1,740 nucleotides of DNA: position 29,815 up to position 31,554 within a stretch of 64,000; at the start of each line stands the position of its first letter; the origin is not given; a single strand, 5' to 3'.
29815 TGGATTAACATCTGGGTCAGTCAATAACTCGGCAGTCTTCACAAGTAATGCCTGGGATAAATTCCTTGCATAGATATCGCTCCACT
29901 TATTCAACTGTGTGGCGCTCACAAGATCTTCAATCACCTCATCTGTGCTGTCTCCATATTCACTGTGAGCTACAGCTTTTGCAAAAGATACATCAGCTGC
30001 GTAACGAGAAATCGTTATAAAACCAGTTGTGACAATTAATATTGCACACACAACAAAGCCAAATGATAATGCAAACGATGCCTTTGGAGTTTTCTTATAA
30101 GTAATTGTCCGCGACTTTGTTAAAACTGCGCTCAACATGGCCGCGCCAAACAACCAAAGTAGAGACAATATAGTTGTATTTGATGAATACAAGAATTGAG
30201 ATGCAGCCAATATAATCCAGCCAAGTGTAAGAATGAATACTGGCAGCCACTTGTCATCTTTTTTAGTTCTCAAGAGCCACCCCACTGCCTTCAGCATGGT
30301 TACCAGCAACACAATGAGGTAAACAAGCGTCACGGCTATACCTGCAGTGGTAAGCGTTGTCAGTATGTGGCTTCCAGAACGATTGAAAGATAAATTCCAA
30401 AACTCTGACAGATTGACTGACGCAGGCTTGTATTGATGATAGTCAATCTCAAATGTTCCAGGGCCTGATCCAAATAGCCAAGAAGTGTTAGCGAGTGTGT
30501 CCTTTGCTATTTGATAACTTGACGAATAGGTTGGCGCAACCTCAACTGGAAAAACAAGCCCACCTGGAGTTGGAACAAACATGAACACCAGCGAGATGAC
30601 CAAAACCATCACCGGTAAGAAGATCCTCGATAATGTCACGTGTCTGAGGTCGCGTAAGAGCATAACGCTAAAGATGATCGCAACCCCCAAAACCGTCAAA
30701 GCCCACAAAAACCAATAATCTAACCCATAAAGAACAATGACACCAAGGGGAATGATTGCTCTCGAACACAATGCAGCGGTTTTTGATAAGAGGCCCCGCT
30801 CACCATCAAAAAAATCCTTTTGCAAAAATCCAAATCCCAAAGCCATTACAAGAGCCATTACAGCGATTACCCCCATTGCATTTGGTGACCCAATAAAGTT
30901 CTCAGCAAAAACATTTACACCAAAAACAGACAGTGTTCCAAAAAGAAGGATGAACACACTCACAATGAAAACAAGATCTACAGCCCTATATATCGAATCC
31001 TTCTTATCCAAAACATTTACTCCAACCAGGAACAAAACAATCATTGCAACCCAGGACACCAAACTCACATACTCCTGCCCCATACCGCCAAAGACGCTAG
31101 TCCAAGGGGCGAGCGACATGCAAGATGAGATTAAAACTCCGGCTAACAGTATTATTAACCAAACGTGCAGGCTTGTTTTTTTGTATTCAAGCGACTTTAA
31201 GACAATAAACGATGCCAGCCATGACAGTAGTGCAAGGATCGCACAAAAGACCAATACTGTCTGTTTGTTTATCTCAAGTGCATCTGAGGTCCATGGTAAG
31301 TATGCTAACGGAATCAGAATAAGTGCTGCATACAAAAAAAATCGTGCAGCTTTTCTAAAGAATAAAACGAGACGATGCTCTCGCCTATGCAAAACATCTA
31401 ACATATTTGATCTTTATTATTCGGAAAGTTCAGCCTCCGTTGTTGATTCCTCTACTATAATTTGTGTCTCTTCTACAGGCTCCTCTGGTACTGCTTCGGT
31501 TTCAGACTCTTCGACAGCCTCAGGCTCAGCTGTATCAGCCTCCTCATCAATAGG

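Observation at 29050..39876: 10.8-kb co-directional cell-surface operon: four secreted proteins plus an O-antigen-ligase/TPR membrane protein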

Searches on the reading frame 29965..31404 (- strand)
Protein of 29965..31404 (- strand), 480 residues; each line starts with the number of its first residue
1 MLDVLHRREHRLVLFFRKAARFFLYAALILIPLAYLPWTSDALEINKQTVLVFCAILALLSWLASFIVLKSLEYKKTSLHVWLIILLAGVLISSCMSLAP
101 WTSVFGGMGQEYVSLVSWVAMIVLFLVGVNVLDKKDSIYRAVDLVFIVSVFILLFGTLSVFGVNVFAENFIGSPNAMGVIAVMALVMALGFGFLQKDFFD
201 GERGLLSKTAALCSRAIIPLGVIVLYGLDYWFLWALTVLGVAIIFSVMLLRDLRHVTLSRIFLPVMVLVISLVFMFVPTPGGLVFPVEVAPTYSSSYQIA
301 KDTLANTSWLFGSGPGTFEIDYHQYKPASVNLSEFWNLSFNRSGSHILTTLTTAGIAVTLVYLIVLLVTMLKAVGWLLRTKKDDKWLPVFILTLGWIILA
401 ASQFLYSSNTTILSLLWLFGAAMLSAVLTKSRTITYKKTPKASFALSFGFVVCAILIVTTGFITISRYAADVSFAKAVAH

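Call 70: find_homologous_proteins(query=window:29965-31404:-, max_evalue=0.001)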
Query window:29965-31404:- (480 aa): 28 proteins with E <= 0.001 among 8000 candidates.
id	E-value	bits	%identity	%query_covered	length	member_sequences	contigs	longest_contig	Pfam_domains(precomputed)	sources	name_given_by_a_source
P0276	0.0e+0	1020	100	100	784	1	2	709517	PF14559.13,PF13431.13,PF13414.13,PF00515.35,PF13432.13,PF13428.13,PF13181.13,PF07719.24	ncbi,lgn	-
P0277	8.9e-209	712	68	100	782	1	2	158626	PF14559.13,PF13431.13,PF13414.13,PF13432.13,PF13428.13,PF07719.24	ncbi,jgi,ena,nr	ncbi:tetratricopeptide repeat protein [Candidatus Uhrbacteria bacterium]|jgi:tetratricopeptide (TPR)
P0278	1.3e-201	689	66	100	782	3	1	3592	PF14559.13,PF13431.13,PF13414.13,PF13371.13,PF00515.35,PF21033.5,PF13432.13,PF13428.13,PF13181.13,PF07719.24,PF13174.13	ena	-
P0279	1.4e-152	527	52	100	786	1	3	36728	PF13431.13,PF13414.13,PF13428.13,PF14559.13,PF13371.13,PF00515.35,PF12895.14,PF13424.13,PF21033.5,PF13432.13,PF13181.13,PF07719.24,PF13174.13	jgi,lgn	-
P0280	2.9e-149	516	52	99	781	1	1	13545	PF13431.13,PF23914.2,PF13414.13,PF13176.13,PF13428.13,PF14559.13,PF13371.13,PF00515.35,PF12895.14,PF13424.13,PF21033.5,PF13432.13,PF13181.13,PF07719.24,PF13174.13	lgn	-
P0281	4.8e-107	377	42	100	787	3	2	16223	PF13431.13,PF13414.13,PF13428.13,PF14559.13,PF13371.13,PF00515.35,PF13424.13,PF21033.5,PF13432.13,PF13181.13,PF07719.24,PF13174.13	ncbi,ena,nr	ncbi:hypothetical protein A2258_02710 [Candidatus Uhrbacteria bacterium RIFOXYA2_FULL_41_8]|nr:MAG: 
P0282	5.4e-106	374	42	99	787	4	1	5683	PF13431.13,PF23914.2,PF13414.13,PF13428.13,PF14559.13,PF13371.13,PF00515.35,PF13424.13,PF21033.5,PF13432.13,PF13181.13,PF07719.24,PF13174.13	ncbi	ncbi:MAG: tetratricopeptide repeat protein [Patescibacteria group bacterium]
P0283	3.9e-81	292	36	100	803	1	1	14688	PF14559.13,PF13431.13,PF13414.13,PF00515.35,PF21033.5,PF13432.13,PF09295.17,PF13428.13,PF13181.13,PF07719.24,PF13174.13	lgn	-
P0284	2.0e-79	286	36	98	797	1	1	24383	PF13431.13,PF23914.2,PF13414.13,PF13176.13,PF13428.13,PF14559.13,PF00515.35,PF13424.13,PF21033.5,PF13432.13,PF09295.17,PF13181.13,PF07719.24,PF13174.13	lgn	-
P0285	5.8e-75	271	34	96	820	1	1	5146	PF14559.13,PF13431.13,PF13414.13,PF00515.35,PF21033.5,PF13432.13,PF13428.13,PF13181.13,PF07719.24,PF13174.13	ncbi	-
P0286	4.1e-70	255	34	94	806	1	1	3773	PF13431.13,PF13414.13,PF13428.13,PF14559.13,PF13371.13,PF00515.35,PF13424.13,PF21033.5,PF13432.13,PF13181.13,PF07719.24,PF13174.13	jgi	-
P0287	4.0e-68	249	34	97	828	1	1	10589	PF14559.13,PF13431.13,PF13414.13,PF12895.14,PF13424.13,PF21033.5,PF13432.13,PF13428.13,PF13181.13,PF07719.24,PF13174.13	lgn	-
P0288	3.4e-63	233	33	98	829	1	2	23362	PF14559.13,PF13431.13,PF13414.13,PF13424.13,PF21033.5,PF13432.13,PF13428.13,PF13181.13,PF07719.24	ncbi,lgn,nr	ncbi:tetratricopeptide repeat protein [Candidatus Uhrbacteria bacterium]|nr:tetratricopeptide repeat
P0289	3.5e-63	233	34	96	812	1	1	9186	PF14559.13,PF13431.13,PF13414.13,PF00515.35,PF21033.5,PF13432.13,PF13428.13,PF07719.24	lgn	-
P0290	3.4e-62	229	34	96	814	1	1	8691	PF14559.13,PF13431.13,PF13414.13,PF13432.13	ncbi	-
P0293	5.6e-37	146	28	96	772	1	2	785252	PF23914.2,PF13414.13,PF13428.13,PF14559.13,PF13371.13,PF00515.35,PF12895.14,PF13424.13,PF21033.5,PF13432.13,PF13181.13,PF07719.24,PF13174.13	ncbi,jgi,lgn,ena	ncbi:MAG: tetratricopeptide repeat protein [Candidatus Staskawiczbacteria bacterium]|jgi:tetratricop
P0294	4.1e-29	120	26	97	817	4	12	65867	PF13431.13,PF13414.13,PF13176.13,PF13428.13,PF14559.13,PF13371.13,PF00515.35,PF13424.13,PF21033.5,PF13432.13,PF13181.13,PF07719.24,PF13174.13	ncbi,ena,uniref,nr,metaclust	ncbi:MAG: hypothetical protein A3B91_04835 [Candidatus Yanofskybacteria bacterium RIFCSPHIGHO2_02_FU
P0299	5.0e-13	67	26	94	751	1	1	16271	PF14559.13,PF13431.13,PF23914.2,PF13414.13,PF00515.35,PF12895.14,PF13432.13,PF13428.13,PF13181.13,PF07719.24,PF13174.13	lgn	-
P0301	3.9e-8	51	32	20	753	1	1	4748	PF14559.13,PF13414.13,PF04932.21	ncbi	-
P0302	3.8e-5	41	35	17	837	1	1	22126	PF25063.1,PF13431.13,PF23914.2,PF25060.1,PF25062.2,PF13414.13,PF13428.13,PF14559.13,PF24575.2,PF00515.35,PF12895.14,PF13424.13,PF21033.5,PF13432.13,PF13181.13,PF07719.24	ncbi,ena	-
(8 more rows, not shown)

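Call 72: search_protein_families(library=pfam, proteins=[P0301, P0293, P0294, P0299, P0302], max_evalue=0.01)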
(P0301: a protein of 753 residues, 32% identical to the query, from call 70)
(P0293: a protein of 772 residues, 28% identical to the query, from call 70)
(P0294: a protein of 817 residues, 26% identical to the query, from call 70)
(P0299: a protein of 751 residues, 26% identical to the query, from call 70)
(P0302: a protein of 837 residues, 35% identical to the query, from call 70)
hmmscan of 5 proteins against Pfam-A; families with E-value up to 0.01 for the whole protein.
P0301 (753 aa): 8 families
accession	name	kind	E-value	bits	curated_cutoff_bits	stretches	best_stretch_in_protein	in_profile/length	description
PF04932.20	Wzy_C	-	1.1e-17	64.6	31.7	1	232-415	2-148/149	O-Antigen ligase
PF14559.12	TPR_19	-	1.4e-05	25.7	25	1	644-701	8-64/68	Tetratricopeptide repeat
PF13414.12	TPR_11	-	2.3e-05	24.4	26.8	0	644-675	11-42/42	TPR repeat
PF13431.12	TPR_17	-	0.0013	19.3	24.4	0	652-679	4-31/34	Tetratricopeptide repeat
PF13371.12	TPR_9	-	0.0019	18.6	35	1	645-698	13-66/73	Tetratricopeptide repeat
PF13428.12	TPR_14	-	0.0021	19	23.5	0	663-702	3-42/44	Tetratricopeptide repeat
PF13432.12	TPR_16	-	0.0043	17.9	32.7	1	665-706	1-42/65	Tetratricopeptide repeat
PF07719.23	TPR_2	-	0.0085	16.6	27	0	661-693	1-33/34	Tetratricopeptide repeat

P0293 (772 aa): 15 families
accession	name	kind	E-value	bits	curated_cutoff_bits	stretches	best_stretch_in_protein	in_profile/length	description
PF07719.23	TPR_2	-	1.4e-17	62.7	27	2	705-736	2-33/34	Tetratricopeptide repeat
PF00515.34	TPR_1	-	1.5e-14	53.5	27.8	1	705-735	2-32/34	Tetratricopeptide repeat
PF13181.12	TPR_8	-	9.8e-14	50.7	25.7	1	705-736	2-33/34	Tetratricopeptide repeat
PF14559.12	TPR_19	-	1.7e-12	47.9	25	2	681-745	2-66/68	Tetratricopeptide repeat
PF13432.12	TPR_16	-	3.2e-11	43.9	32.7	2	674-737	1-64/65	Tetratricopeptide repeat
PF13428.12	TPR_14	-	2.2e-09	37.5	23.5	0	672-711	3-42/44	Tetratricopeptide repeat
PF13424.12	TPR_12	-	8.5e-09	35.9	30.1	1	673-733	5-74/77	Tetratricopeptide repeat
PF13174.12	TPR_6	-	3.5e-08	34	26.3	0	706-735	2-31/33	Tetratricopeptide repeat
PF13371.12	TPR_9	-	9.8e-08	32.4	35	0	666-702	25-61/73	Tetratricopeptide repeat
PF13414.12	TPR_11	-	3.2e-07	30.4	26.8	1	677-718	1-42/42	TPR repeat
PF23914.1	TPR_CcmH_CycH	-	7.4e-06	26.3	42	0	620-698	68-149/158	Cytochrome c-type biogenesis protein H TPR domain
PF12895.13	ANAPC3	-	8.8e-06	26.4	27.2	1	673-729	26-81/82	Anaphase-promoting complex, cyclosome, subunit 3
PF13431.12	TPR_17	-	4.6e-05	23.8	24.4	0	693-724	2-33/34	Tetratricopeptide repeat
PF13176.12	TPR_7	-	9.1e-05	22.7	27.9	0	706-737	1-32/36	Tetratricopeptide repeat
PF14561.12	TPR_20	-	0.0056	17.4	25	0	654-690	6-42/90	Tetratricopeptide repeat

P0294 (817 aa): 14 families
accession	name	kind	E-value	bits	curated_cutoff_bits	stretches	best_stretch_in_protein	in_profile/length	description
PF13431.12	TPR_17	-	3.8e-16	58.4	24.4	1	674-705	2-33/34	Tetratricopeptide repeat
PF13432.12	TPR_16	-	4.2e-16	59.5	32.7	2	724-780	2-58/65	Tetratricopeptide repeat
PF07719.23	TPR_2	-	2.6e-12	46.3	27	1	722-752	4-34/34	Tetratricopeptide repeat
PF13414.12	TPR_11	-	1e-10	41.6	26.8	0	726-765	1-40/42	TPR repeat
PF13174.12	TPR_6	-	5.2e-10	39.7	26.3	0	723-751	4-32/33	Tetratricopeptide repeat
PF00515.34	TPR_1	-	4.9e-09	36.1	27.8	0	724-752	6-34/34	Tetratricopeptide repeat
PF14559.12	TPR_19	-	1.7e-08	35.1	25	1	731-780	3-52/68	Tetratricopeptide repeat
PF13371.12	TPR_9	-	6e-08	33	35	1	727-783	3-59/73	Tetratricopeptide repeat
PF13428.12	TPR_14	-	1.4e-07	31.9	23.5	1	721-760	3-42/44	Tetratricopeptide repeat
PF13424.12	TPR_12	-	3.2e-07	30.9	30.1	1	687-746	4-72/77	Tetratricopeptide repeat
PF13181.12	TPR_8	-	5.5e-07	29.7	25.7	0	723-751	5-33/34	Tetratricopeptide repeat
PF13176.12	TPR_7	-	7e-06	26.2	27.9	0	687-706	1-20/36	Tetratricopeptide repeat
PF14561.12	TPR_20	-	0.00034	21.3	25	0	740-788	9-57/90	Tetratricopeptide repeat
PF12895.13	ANAPC3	-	0.0004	21.1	27.2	1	698-778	2-81/82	Anaphase-promoting complex, cyclosome, subunit 3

P0299 (751 aa): 13 families
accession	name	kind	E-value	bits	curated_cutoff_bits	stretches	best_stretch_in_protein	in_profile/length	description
PF07719.23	TPR_2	-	1.2e-16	59.8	27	1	698-729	2-33/34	Tetratricopeptide repeat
PF13431.12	TPR_17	-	8.5e-12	44.8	24.4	0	685-717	1-33/34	Tetratricopeptide repeat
PF00515.34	TPR_1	-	1.9e-11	43.7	27.8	1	698-729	2-33/34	Tetratricopeptide repeat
PF14559.12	TPR_19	-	2.5e-09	37.8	25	2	574-637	4-67/68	Tetratricopeptide repeat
PF13432.12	TPR_16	-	9.5e-09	36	32.7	2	600-663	2-65/65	Tetratricopeptide repeat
PF13428.12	TPR_14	-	1.3e-08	35.1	23.5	1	630-669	2-41/44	Tetratricopeptide repeat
PF13414.12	TPR_11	-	5.4e-08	32.8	26.8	0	575-603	8-36/42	TPR repeat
PF13174.12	TPR_6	-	9.6e-08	32.6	26.3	1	699-729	2-32/33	Tetratricopeptide repeat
PF13181.12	TPR_8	-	2.6e-07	30.7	25.7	0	700-729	4-33/34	Tetratricopeptide repeat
PF23914.1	TPR_CcmH_CycH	-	5.5e-07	30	42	1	517-661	18-153/158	Cytochrome c-type biogenesis protein H TPR domain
PF12895.13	ANAPC3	-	6.6e-05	23.6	27.2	0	576-651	4-78/82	Anaphase-promoting complex, cyclosome, subunit 3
PF25063.1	ARM_TT21_C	-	0.00036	20.9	35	1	577-735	37-202/209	Tetratricopeptide repeat protein 21 C-terminal ARM domain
PF14561.12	TPR_20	-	0.0042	17.8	25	0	579-652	6-81/90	Tetratricopeptide repeat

P0302 (837 aa): 17 families
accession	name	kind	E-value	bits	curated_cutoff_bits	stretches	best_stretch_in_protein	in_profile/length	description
PF14559.12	TPR_19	-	6.4e-20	71.7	25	3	731-792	4-65/68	Tetratricopeptide repeat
PF07719.23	TPR_2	-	1.1e-12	47.5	27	1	754-785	3-34/34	Tetratricopeptide repeat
PF13414.12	TPR_11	-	3e-12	46.4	26.8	2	733-765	9-41/42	TPR repeat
PF23914.1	TPR_CcmH_CycH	-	8e-12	45.7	42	2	687-787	55-156/158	Cytochrome c-type biogenesis protein H TPR domain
PF13432.12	TPR_16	-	2.6e-11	44.2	32.7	1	733-776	12-55/65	Tetratricopeptide repeat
PF25063.1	ARM_TT21_C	-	3.8e-11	43.7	35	1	615-787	23-199/209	Tetratricopeptide repeat protein 21 C-terminal ARM domain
PF13428.12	TPR_14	-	6.2e-10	39.2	23.5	0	648-691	1-44/44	Tetratricopeptide repeat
PF13181.12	TPR_8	-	6.3e-10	38.9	25.7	0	727-749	10-32/34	Tetratricopeptide repeat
PF25062.1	ARM_TT21_N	-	4.1e-08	33.7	40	1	645-749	96-199/222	Tetratricopeptide repeat protein 21 N-terminal ARM repeat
PF13431.12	TPR_17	-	8.7e-08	32.3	24.4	0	637-668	2-33/34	Tetratricopeptide repeat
PF12895.13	ANAPC3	-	1.4e-07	32.1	27.2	1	696-775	3-79/82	Anaphase-promoting complex, cyclosome, subunit 3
PF00515.34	TPR_1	-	8.5e-07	29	27.8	0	753-785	2-34/34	Tetratricopeptide repeat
PF25060.1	ARM_TT21_2nd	-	8.9e-07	29.1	27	0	699-791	40-129/270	Tetratricopeptide repeat protein 21 second ARM domain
PF24575.1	TPR_Slam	-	2.8e-06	28.1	35.2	0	627-669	60-102/104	Surface lipoprotein assembly modifier, N-terminal TPR repeats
PF13424.12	TPR_12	-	8.9e-06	26.3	30.1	0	687-747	8-74/77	Tetratricopeptide repeat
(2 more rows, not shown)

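Call 82: find_encoding_contigs(protein=P0293, flank=10000, max_places=1)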
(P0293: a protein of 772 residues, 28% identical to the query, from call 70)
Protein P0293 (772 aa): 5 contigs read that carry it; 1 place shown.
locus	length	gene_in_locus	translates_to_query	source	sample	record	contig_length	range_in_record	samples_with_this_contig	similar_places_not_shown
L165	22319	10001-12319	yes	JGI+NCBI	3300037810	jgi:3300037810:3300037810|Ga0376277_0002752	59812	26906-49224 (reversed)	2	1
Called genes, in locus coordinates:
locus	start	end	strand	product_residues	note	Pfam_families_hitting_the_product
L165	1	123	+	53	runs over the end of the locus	PF18930:DUF5679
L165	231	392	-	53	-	-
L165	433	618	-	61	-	-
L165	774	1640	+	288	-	PF00753:Lactamase_B, PF12706:Lactamase_B_2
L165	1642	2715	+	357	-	PF00406:ADK (faint), PF13207:AAA_17 (faint)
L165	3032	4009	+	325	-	PF28438:RelA_RIS (faint)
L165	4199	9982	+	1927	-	PF13884:Peptidase_S74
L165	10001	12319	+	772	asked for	PF07719:TPR_2 (faint), PF12895:ANAPC3 (faint), PF13174:TPR_6 (faint), PF13181:TPR_8 (faint), PF13432:TPR_16 (weak), PF14559:TPR_19 (weak), PF21033:RMD1-3 (weak), PF00515:TPR_1 (weak), +5 more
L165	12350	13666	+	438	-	-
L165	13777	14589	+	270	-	-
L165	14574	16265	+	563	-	PF19077:Big_13 (faint)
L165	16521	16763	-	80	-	-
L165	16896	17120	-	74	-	-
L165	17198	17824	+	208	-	PF02163:Peptidase_M50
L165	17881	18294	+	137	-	PF00164:Ribosom_S12_S23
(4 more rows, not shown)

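Call 83: find_encoding_contigs(protein=P0294, flank=10000, max_places=1)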
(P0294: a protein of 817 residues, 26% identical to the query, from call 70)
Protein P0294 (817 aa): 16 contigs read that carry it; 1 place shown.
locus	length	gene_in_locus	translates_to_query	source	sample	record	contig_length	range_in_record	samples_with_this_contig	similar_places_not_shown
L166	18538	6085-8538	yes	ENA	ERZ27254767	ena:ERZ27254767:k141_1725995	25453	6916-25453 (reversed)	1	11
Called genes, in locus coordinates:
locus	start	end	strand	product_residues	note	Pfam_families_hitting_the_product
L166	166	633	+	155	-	-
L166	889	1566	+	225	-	PF02517:Rce1-like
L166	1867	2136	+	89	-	-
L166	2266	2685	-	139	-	-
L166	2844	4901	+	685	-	PF00149:Metallophos (faint)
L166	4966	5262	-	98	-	PF00376:MerR, PF12728:HTH_17, PF13411:MerR_1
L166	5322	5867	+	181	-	PF20803:PaaX_M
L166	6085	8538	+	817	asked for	PF13428:TPR_14 (faint), PF14559:TPR_19 (faint), PF21033:RMD1-3 (faint), PF13424:TPR_12 (faint), PF13414:TPR_11 (faint), PF13431:TPR_17 (faint), PF00515:TPR_1 (faint), PF13432:TPR_16, +5 more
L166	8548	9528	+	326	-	PF02618:YceG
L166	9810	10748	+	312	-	PF24585:YunG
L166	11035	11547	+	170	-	PF00466:Ribosomal_L10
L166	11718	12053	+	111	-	PF16320:Ribosomal_L12_N, PF00542:Ribosomal_L12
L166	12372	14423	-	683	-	-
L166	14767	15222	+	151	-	-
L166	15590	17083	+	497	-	PF00171:Aldedh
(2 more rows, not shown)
